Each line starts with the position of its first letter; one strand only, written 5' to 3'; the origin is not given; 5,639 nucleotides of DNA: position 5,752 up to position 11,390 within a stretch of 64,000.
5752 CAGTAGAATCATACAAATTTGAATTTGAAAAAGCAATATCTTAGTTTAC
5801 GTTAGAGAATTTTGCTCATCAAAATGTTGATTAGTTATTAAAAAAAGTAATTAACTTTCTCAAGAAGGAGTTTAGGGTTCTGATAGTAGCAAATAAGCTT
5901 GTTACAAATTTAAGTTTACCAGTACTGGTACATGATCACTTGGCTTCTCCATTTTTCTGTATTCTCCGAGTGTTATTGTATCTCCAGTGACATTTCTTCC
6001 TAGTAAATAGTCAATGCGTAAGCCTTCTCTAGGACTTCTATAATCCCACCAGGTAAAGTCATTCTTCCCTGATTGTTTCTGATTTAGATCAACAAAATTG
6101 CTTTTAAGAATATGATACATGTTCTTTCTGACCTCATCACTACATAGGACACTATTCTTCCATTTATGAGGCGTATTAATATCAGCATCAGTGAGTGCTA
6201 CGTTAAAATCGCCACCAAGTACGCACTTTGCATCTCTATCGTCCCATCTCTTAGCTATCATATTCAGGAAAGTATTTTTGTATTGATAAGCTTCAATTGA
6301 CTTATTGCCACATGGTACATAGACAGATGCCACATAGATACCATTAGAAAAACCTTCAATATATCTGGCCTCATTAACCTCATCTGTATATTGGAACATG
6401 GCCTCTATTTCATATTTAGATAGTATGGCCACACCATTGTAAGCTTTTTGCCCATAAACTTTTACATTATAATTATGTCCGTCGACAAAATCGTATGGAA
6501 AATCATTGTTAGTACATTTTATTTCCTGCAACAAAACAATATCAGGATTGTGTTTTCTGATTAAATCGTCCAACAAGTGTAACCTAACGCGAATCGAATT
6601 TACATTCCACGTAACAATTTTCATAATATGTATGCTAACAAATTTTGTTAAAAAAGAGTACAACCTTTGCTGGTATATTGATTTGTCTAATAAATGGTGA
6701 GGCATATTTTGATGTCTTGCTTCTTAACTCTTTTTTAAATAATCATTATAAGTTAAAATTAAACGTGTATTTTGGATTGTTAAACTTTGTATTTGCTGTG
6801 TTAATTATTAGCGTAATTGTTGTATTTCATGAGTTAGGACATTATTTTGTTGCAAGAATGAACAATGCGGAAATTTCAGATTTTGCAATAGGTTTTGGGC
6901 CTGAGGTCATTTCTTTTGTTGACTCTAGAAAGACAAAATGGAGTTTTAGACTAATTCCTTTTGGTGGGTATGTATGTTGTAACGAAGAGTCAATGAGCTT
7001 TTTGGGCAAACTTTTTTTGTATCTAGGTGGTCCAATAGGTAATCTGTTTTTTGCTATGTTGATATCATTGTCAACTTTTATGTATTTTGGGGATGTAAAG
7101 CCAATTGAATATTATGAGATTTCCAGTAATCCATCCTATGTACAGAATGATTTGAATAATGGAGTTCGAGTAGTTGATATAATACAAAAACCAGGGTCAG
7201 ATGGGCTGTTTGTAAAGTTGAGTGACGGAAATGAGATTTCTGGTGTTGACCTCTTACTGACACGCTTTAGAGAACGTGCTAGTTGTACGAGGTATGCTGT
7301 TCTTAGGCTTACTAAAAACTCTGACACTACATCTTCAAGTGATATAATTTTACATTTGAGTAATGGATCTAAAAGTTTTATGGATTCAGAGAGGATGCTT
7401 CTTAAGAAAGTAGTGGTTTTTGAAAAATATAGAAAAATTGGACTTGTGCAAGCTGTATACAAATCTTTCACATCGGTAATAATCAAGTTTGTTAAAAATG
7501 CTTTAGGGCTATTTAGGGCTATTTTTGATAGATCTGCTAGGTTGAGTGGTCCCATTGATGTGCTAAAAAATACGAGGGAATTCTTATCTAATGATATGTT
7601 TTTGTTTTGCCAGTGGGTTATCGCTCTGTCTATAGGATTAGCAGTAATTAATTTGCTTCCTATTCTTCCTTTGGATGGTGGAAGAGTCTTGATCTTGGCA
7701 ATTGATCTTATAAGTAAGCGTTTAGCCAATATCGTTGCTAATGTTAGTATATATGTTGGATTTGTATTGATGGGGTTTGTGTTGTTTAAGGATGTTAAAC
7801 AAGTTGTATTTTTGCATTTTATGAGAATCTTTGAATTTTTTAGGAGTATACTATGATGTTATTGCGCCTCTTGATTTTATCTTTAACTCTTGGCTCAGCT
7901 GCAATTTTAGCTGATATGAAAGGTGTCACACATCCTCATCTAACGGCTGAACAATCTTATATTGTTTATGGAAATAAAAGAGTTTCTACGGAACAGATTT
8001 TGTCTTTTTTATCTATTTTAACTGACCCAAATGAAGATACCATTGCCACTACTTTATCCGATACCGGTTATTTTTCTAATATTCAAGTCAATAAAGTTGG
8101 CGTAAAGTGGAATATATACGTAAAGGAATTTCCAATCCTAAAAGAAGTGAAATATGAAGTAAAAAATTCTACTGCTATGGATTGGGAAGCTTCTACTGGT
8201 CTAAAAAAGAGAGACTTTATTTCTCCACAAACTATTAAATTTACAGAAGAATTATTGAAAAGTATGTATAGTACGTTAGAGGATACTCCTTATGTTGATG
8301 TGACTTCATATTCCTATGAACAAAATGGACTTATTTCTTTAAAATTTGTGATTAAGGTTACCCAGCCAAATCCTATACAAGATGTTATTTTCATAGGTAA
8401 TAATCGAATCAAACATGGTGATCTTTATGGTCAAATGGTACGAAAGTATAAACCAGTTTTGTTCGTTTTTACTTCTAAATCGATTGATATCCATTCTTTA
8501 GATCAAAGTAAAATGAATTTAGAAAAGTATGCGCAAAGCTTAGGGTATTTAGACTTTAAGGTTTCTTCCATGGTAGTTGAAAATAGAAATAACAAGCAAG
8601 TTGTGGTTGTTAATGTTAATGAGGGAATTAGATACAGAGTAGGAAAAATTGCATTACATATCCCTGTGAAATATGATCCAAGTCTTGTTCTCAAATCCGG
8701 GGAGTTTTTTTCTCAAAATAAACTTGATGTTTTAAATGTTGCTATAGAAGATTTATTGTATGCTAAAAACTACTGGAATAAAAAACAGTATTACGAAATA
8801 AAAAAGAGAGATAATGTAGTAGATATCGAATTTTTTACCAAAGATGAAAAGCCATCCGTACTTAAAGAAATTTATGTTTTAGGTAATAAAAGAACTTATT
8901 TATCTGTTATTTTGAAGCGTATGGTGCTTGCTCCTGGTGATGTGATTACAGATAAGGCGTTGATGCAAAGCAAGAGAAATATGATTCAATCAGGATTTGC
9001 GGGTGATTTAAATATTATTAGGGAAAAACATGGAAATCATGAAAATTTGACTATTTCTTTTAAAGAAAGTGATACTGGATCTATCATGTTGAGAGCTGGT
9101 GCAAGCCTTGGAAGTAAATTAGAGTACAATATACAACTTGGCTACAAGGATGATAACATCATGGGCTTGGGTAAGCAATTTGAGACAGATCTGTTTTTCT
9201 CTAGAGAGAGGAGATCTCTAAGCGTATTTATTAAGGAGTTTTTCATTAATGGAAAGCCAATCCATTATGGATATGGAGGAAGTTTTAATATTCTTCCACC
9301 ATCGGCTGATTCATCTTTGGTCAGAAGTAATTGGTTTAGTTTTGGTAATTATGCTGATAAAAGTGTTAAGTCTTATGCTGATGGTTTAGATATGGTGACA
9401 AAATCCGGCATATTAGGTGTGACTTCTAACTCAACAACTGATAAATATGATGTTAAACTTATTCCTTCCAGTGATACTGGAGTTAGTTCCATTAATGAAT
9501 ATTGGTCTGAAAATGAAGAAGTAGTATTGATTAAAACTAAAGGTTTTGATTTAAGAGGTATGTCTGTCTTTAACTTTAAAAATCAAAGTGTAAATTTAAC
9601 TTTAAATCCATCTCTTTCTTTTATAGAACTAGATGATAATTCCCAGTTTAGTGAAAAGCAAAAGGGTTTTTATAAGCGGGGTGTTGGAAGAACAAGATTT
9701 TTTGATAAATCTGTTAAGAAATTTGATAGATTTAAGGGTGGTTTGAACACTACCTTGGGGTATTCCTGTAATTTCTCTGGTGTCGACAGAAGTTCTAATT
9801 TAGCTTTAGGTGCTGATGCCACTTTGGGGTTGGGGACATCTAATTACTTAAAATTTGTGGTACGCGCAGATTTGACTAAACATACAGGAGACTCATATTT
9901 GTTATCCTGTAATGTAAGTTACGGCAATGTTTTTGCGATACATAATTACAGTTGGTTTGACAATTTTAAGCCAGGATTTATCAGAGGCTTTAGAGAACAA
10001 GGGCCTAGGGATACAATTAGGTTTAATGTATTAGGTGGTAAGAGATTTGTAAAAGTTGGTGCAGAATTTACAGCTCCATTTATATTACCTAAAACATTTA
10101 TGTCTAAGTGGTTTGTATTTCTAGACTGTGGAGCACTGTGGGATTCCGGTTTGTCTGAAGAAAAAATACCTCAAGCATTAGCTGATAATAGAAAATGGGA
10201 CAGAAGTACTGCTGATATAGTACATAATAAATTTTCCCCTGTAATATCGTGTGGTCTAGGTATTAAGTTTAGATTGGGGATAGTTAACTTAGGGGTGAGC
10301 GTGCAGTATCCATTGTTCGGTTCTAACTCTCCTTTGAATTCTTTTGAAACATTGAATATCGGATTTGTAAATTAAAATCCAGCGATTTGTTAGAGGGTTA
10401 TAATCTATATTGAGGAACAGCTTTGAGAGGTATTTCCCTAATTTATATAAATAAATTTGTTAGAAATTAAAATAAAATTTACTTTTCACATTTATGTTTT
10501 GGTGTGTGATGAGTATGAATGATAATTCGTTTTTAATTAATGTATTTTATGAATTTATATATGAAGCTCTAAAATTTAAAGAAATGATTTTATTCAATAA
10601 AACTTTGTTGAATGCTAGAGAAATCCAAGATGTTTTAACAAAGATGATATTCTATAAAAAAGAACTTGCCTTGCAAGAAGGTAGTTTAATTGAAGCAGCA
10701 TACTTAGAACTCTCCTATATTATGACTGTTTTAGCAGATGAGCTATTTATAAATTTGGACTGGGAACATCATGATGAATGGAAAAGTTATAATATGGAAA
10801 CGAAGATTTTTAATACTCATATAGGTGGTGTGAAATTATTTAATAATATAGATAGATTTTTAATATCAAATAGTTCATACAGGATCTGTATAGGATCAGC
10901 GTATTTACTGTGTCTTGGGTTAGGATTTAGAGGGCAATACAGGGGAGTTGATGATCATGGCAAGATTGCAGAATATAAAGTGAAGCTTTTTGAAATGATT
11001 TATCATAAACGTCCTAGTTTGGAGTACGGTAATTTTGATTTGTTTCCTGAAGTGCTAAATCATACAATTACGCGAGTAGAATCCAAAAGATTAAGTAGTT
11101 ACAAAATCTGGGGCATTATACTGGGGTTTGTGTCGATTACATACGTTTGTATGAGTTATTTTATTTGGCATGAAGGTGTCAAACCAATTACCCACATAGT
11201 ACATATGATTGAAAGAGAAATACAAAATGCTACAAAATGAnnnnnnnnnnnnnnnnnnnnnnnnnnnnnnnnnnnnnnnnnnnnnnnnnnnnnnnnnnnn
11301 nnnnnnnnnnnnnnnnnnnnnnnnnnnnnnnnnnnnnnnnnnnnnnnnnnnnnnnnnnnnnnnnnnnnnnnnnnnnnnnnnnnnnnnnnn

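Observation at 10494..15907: Type VI secretion genes tssL-tssM-tssA wedged into the bamA/skp envelope locus of a reduced AT-rich genome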

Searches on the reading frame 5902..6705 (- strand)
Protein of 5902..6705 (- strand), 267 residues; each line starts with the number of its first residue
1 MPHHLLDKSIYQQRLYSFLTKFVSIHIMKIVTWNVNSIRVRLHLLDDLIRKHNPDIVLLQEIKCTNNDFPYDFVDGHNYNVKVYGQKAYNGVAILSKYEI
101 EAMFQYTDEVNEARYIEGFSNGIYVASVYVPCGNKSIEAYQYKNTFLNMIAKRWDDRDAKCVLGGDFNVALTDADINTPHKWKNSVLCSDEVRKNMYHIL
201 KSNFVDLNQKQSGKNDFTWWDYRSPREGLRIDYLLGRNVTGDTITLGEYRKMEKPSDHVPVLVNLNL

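Call 14: search_protein_families(library=pfam, proteins=[window:5902-6705:-], max_evalue=0.01)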
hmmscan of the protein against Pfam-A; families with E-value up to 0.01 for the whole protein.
window:5902-6705:- (267 aa): 2 families
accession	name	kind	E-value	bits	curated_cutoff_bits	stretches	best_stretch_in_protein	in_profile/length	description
PF03372.29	Exo_endo_phos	-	2.4e-27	96.5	24.5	1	31-258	1-225/225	Endonuclease/Exonuclease/phosphatase family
PF14529.12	Exo_endo_phos_2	-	0.0018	18.6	27.4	1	123-175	1-47/117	Endonuclease-reverse transcriptase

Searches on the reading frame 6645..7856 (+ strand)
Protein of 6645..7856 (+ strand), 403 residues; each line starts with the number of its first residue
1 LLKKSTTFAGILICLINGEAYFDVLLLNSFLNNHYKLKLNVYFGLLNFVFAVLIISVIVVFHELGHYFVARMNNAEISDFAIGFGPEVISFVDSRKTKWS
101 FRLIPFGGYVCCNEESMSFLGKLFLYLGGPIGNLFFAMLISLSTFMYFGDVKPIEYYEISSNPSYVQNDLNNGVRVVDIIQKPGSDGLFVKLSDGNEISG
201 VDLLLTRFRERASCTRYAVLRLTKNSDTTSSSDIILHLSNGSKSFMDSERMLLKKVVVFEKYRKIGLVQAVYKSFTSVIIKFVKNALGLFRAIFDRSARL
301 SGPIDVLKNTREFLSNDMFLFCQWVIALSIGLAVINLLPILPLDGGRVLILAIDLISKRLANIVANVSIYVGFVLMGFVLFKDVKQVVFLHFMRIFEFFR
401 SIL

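Call 3: search_protein_families(library=pfam, proteins=[window:6645-7856:+], max_evalue=0.01)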
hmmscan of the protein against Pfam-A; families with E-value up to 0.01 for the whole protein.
window:6645-7856:+ (403 aa): 1 family
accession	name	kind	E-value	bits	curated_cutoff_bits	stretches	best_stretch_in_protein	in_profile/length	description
PF02163.28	Peptidase_M50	-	6.8e-43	147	27.2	1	51-376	2-218/221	Peptidase family M50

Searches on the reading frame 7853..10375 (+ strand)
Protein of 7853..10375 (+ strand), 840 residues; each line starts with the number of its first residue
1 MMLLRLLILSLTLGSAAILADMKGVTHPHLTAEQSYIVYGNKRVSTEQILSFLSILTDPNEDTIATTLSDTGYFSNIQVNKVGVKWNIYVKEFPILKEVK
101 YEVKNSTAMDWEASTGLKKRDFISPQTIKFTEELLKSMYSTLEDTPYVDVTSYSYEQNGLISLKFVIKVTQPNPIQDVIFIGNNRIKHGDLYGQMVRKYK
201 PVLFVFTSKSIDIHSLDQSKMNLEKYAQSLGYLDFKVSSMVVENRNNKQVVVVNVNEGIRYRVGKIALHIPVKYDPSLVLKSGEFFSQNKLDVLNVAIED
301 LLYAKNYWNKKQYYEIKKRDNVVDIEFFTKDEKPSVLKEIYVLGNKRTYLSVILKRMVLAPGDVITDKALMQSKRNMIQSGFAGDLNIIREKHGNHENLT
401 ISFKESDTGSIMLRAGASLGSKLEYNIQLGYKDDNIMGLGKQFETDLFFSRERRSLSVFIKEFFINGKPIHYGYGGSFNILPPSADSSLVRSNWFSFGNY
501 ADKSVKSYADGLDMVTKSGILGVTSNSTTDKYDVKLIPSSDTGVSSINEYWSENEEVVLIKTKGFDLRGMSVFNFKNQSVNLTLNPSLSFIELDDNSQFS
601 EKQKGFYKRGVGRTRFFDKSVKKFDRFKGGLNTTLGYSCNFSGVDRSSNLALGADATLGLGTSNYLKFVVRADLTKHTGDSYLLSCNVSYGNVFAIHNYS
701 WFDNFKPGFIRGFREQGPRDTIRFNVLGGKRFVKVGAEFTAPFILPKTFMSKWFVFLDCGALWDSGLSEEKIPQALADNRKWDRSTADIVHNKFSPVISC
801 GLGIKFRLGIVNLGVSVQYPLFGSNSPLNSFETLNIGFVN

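Call 3: search_protein_families(library=pfam, proteins=[window:7853-10375:+], max_evalue=0.01)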
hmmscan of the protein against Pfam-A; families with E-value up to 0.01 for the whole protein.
window:7853-10375:+ (840 aa): 1 family
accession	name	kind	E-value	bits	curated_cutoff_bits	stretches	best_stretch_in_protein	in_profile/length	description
PF07244.20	POTRA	-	4.7e-16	59.7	21.3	2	175-258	3-79/79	Surface antigen variable number repeat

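Call 4: search_protein_families(library=ncbifam, proteins=[window:7853-10375:+], max_evalue=0.01)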
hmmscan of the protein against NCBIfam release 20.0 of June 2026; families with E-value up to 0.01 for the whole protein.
window:7853-10375:+ (840 aa): 2 families
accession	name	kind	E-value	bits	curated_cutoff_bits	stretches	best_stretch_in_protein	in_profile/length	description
TIGR03303.1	OM_YaeT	equivalog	9.3e-63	212.7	297.15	1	38-822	8-723/741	outer membrane protein assembly factor BamA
NF047950.2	ATportTamA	equivalog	0.00081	18.1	625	1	210-296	129-221/569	autotransporter assembly complex protein TamA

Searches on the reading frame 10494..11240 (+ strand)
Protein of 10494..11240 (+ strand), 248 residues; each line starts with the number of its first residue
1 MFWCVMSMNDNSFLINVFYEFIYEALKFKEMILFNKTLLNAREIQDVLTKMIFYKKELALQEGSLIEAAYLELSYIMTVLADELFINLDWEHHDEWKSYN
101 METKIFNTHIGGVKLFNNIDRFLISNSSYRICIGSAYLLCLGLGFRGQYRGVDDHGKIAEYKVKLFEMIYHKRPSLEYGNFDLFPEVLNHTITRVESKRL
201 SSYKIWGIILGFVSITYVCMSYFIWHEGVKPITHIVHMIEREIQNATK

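Call 3: search_protein_families(library=pfam, proteins=[window:10494-11240:+], max_evalue=0.01)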
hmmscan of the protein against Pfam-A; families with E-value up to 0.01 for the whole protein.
window:10494-11240:+ (248 aa): 1 family
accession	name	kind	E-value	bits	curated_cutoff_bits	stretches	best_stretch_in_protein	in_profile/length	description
PF09850.14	DotU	-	1.7e-21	77.2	27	1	59-222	42-204/205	Type VI secretion system protein DotU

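Call 4: search_protein_families(library=ncbifam, proteins=[window:10494-11240:+], max_evalue=0.01)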
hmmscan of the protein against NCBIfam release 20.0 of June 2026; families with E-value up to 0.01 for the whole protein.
window:10494-11240:+ (248 aa): 6 families
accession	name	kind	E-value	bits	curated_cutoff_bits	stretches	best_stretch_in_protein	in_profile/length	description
TIGR03349.1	IV_VI_DotU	subfamily_domain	6e-19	68.7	89.95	1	67-227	51-209/211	DotU/TssL family secretion system protein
NF005999.0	PRK08126.1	subfamily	2.2e-08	33.4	571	1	71-206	116-246/432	hypothetical protein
NF038239.1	T6SS_TssL_short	exception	1.8e-07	30.9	180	1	59-206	42-182/207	type VI secretion system protein TssL, short form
NF005444.0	PRK07033.1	equivalog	8.6e-07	28.3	520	1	62-177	92-207/438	DotU family type VI secretion system protein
NF038228.1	IcmH_DotU_IVB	equivalog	2.9e-06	26.8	50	1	74-223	96-241/258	type IVB secretion system protein IcmH/DotU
NF011283.0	PRK14693.1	equivalog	0.00029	19.5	686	1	72-228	170-321/552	hypothetical protein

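Call 67: search_solved_structures(query=window:10494-11240:+, max_evalue=1)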
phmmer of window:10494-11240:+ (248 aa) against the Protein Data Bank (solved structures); distinct sequences matched with E-value up to 1: 3.
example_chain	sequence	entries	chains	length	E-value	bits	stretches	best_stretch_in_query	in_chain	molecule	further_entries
4v3i_A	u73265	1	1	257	4.5e-09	39.8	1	37-216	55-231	VCA0115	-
6y4r_A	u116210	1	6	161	0.029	17.5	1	44-150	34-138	DotU family type IV/VI secretion system protein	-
3u66_A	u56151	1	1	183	0.091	15.8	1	72-156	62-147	Putative type VI secretion protein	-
